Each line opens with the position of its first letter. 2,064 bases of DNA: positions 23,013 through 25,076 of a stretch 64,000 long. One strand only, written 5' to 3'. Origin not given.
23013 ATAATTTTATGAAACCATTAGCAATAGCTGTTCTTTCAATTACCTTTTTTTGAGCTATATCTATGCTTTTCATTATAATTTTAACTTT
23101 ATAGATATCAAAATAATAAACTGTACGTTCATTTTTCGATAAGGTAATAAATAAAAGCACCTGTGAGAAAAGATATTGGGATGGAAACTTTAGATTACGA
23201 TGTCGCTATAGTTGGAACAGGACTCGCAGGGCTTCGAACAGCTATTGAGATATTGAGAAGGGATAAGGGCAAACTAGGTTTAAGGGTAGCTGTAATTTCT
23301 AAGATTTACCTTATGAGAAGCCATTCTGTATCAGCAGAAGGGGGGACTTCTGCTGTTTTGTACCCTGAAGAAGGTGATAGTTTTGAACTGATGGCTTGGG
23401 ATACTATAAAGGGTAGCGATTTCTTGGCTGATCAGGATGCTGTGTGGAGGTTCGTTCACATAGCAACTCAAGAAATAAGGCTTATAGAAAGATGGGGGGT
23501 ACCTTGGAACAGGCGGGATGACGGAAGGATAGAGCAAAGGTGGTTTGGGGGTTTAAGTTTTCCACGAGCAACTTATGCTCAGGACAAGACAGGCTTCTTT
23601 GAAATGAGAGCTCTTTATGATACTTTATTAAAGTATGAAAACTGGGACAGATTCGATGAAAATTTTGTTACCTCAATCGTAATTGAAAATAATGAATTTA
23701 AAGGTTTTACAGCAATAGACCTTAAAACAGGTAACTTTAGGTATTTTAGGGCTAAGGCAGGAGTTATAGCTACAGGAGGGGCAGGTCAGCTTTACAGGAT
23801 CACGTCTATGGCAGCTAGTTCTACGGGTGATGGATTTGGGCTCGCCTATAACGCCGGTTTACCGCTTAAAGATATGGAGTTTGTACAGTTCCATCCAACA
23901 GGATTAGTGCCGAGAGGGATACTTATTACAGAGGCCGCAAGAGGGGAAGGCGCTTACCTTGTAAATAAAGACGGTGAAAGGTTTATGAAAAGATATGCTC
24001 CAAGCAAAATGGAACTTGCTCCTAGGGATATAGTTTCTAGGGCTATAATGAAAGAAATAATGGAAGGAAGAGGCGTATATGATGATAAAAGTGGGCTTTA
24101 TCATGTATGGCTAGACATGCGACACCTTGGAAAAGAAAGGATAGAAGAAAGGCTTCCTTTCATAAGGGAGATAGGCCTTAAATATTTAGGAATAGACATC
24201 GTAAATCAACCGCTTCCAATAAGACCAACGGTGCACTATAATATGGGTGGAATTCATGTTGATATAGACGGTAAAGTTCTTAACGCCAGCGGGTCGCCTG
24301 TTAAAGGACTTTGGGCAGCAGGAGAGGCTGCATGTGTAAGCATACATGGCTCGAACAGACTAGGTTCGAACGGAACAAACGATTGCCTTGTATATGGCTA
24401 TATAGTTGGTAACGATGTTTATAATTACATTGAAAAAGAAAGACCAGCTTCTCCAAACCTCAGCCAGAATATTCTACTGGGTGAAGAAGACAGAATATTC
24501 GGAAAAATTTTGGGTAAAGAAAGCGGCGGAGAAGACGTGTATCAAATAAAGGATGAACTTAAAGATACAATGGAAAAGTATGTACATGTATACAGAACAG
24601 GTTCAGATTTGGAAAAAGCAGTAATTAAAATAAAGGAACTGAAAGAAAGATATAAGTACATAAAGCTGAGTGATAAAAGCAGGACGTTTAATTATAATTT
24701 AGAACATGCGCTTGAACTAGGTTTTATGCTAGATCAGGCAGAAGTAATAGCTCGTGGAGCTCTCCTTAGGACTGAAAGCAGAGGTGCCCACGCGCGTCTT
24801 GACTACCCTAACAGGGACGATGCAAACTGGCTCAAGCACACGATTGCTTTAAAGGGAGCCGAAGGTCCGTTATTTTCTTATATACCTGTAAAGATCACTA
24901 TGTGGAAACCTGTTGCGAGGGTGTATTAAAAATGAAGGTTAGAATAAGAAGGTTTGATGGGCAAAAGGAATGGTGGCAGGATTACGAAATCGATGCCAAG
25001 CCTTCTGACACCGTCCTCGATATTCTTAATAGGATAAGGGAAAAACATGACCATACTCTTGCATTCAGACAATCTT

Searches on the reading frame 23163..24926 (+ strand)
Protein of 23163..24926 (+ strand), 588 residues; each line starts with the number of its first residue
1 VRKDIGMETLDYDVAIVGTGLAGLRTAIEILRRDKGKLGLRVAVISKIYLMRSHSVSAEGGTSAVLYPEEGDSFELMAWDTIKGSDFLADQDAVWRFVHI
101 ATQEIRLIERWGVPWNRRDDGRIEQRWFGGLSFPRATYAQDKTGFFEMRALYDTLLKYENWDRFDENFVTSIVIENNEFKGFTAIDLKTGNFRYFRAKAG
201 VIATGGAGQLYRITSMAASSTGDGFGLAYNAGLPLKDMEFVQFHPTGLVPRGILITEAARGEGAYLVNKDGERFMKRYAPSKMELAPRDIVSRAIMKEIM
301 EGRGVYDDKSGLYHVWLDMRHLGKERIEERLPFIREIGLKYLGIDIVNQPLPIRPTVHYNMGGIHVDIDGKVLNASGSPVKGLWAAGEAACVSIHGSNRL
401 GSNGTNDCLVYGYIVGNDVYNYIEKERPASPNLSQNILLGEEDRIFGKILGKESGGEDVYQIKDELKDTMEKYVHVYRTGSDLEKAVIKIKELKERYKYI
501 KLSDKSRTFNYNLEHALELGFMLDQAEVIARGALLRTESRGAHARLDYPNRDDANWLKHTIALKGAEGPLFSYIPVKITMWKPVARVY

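Call 19: search_protein_families(library=pfam, proteins=[window:23163-24926:+], max_evalue=0.001)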
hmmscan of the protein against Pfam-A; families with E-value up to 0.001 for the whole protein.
window:23163-24926:+ (588 aa): 3 families
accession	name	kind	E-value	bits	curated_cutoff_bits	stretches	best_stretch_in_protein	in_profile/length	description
PF00890.30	FAD_binding_2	-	1.2e-99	334.8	20.4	1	13-404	1-413/414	FAD binding domain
PF02910.25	Succ_DH_flav_C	-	3.6e-43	147.1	20.8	1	464-588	2-130/130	Fumarate reductase flavoprotein C-term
PF01266.30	DAO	-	0.00048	20.2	27.9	1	13-121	1-88/353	FAD dependent oxidoreductase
